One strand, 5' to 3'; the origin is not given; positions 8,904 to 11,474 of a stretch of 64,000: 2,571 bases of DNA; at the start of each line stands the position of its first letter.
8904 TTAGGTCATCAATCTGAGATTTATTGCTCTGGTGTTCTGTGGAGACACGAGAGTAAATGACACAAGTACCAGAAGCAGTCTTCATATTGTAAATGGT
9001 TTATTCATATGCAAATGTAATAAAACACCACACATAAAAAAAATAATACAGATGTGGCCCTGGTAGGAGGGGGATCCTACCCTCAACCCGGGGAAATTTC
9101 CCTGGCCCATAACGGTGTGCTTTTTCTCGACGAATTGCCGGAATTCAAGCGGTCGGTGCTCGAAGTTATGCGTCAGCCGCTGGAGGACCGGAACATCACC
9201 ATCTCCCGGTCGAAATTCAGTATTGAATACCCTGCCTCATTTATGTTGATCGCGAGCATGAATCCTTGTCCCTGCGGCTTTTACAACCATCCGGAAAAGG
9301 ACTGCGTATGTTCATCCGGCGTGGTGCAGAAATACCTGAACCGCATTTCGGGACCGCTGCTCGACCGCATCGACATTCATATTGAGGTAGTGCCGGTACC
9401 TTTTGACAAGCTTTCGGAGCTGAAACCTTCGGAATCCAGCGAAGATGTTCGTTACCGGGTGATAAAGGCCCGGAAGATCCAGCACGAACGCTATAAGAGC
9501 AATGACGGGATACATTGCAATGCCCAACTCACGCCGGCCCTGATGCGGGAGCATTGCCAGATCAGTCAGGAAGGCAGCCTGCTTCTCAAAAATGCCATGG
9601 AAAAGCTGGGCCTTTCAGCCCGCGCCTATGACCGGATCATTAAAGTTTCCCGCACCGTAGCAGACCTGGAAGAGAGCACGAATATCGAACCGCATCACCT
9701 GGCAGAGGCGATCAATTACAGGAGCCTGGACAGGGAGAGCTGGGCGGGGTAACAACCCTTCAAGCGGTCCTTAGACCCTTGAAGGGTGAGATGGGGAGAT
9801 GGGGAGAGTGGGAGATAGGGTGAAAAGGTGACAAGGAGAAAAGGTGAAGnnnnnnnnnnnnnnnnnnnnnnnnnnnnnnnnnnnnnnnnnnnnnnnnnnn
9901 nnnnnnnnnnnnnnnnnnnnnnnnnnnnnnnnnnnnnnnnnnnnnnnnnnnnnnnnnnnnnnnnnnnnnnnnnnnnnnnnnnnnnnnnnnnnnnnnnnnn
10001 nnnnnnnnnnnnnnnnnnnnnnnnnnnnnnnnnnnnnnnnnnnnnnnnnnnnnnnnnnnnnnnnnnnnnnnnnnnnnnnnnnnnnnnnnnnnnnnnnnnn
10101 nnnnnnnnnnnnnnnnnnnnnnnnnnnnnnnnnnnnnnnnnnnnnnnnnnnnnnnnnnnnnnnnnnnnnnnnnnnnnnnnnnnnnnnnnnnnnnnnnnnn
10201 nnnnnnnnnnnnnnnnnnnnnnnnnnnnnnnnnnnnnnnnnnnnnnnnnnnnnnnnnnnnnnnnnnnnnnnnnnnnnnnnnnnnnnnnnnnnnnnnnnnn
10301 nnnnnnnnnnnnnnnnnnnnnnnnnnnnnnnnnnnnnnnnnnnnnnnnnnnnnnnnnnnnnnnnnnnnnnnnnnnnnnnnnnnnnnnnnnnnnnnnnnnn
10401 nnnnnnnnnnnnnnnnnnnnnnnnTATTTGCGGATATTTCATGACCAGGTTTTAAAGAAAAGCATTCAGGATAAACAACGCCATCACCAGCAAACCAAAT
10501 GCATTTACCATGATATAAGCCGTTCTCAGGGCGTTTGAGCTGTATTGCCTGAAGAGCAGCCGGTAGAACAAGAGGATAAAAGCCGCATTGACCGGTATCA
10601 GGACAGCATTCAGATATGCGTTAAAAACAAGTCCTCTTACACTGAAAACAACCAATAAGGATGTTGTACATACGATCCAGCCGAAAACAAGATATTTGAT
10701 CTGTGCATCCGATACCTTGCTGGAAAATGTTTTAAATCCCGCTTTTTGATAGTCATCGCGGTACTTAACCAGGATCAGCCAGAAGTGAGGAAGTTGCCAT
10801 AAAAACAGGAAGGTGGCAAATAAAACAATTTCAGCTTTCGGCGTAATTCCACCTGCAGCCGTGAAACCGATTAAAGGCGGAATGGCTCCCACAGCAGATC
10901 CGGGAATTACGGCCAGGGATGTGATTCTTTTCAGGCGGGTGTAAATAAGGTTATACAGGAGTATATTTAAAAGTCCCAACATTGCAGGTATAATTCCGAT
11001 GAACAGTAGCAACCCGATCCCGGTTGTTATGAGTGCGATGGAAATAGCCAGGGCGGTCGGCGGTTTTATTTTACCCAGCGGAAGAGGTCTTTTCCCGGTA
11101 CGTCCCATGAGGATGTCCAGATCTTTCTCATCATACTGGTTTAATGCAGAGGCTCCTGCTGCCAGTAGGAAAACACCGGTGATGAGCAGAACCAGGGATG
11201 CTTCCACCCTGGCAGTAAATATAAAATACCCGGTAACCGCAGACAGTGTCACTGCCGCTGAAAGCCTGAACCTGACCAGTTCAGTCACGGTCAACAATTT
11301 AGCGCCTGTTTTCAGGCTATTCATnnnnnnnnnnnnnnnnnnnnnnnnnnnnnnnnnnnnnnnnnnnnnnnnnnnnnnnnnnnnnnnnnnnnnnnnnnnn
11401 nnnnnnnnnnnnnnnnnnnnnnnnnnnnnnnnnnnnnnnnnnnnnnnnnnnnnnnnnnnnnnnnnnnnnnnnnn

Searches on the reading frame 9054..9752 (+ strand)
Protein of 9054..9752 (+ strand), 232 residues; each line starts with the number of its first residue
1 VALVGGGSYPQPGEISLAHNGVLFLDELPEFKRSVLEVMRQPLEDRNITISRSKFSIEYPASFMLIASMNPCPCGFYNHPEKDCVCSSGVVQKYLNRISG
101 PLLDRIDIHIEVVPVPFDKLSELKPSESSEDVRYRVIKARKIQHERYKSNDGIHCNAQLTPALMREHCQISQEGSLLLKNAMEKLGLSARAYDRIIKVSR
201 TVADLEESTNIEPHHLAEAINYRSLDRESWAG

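Call 5: search_protein_families(library=pfam, proteins=[window:9054-9752:+], max_evalue=0.01)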
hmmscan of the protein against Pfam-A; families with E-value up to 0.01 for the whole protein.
window:9054-9752:+ (232 aa): 4 families
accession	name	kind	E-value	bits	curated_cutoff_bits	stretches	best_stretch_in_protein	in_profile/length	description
PF01078.27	Mg_chelatase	-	4.5e-54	183.4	20.3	1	2-116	89-203/207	Magnesium chelatase, subunit ChlI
PF13335.12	Mg_chelatase_C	-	2.2e-34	118.4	26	1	127-223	2-94/94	Magnesium chelatase, subunit ChlI C-terminal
PF00493.29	MCM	-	1.7e-05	24.5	23.3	1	11-79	113-180/224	MCM P-loop domain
PF07728.20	AAA_5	-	2e-05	25.1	22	1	20-73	67-125/139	AAA domain (dynein-related subfamily)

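Call 6: search_protein_families(library=ncbifam, proteins=[window:9054-9752:+], max_evalue=0.01)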
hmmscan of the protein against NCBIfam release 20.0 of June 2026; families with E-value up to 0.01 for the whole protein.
window:9054-9752:+ (232 aa): 6 families
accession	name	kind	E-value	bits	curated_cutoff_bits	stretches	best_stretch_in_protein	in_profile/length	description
TIGR00368.1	TIGR00368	hypoth_equivalog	3.8e-90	302.8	362.4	1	2-223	278-499/499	YifB family Mg chelatase-like AAA ATPase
NF007365.0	PRK09862.1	equivalog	4.1e-65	220.3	530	1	2-227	277-496/506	YifB family Mg chelatase-like AAA ATPase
TIGR02031.1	BchD-ChlD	equivalog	1.2e-07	30.9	499.55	1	8-222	80-265/608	magnesium chelatase ATPase subunit D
TIGR02442.1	Cob-chelat-sub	hypoth_equivalog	1.4e-06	27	779.45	1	2-71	110-179/641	putative cobaltochelatase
TIGR02902.1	spore_lonB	equivalog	0.00014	20.6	723.3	1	8-57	164-213/531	ATP-dependent protease LonB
TIGR02030.1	BchI-ChlI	equivalog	0.00099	18.4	466.95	1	4-71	116-183/337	magnesium chelatase ATPase subunit I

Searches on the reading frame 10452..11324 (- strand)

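Call 5: search_protein_families(library=pfam, proteins=[window:10452-11324:-], max_evalue=0.01)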
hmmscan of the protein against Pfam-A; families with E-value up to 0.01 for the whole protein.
window:10452-11324:- (290 aa): 1 family
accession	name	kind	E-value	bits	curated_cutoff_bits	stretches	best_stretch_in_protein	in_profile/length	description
PF01040.23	UbiA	-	1.4e-41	142.8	34.2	1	29-267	5-242/250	UbiA prenyltransferase family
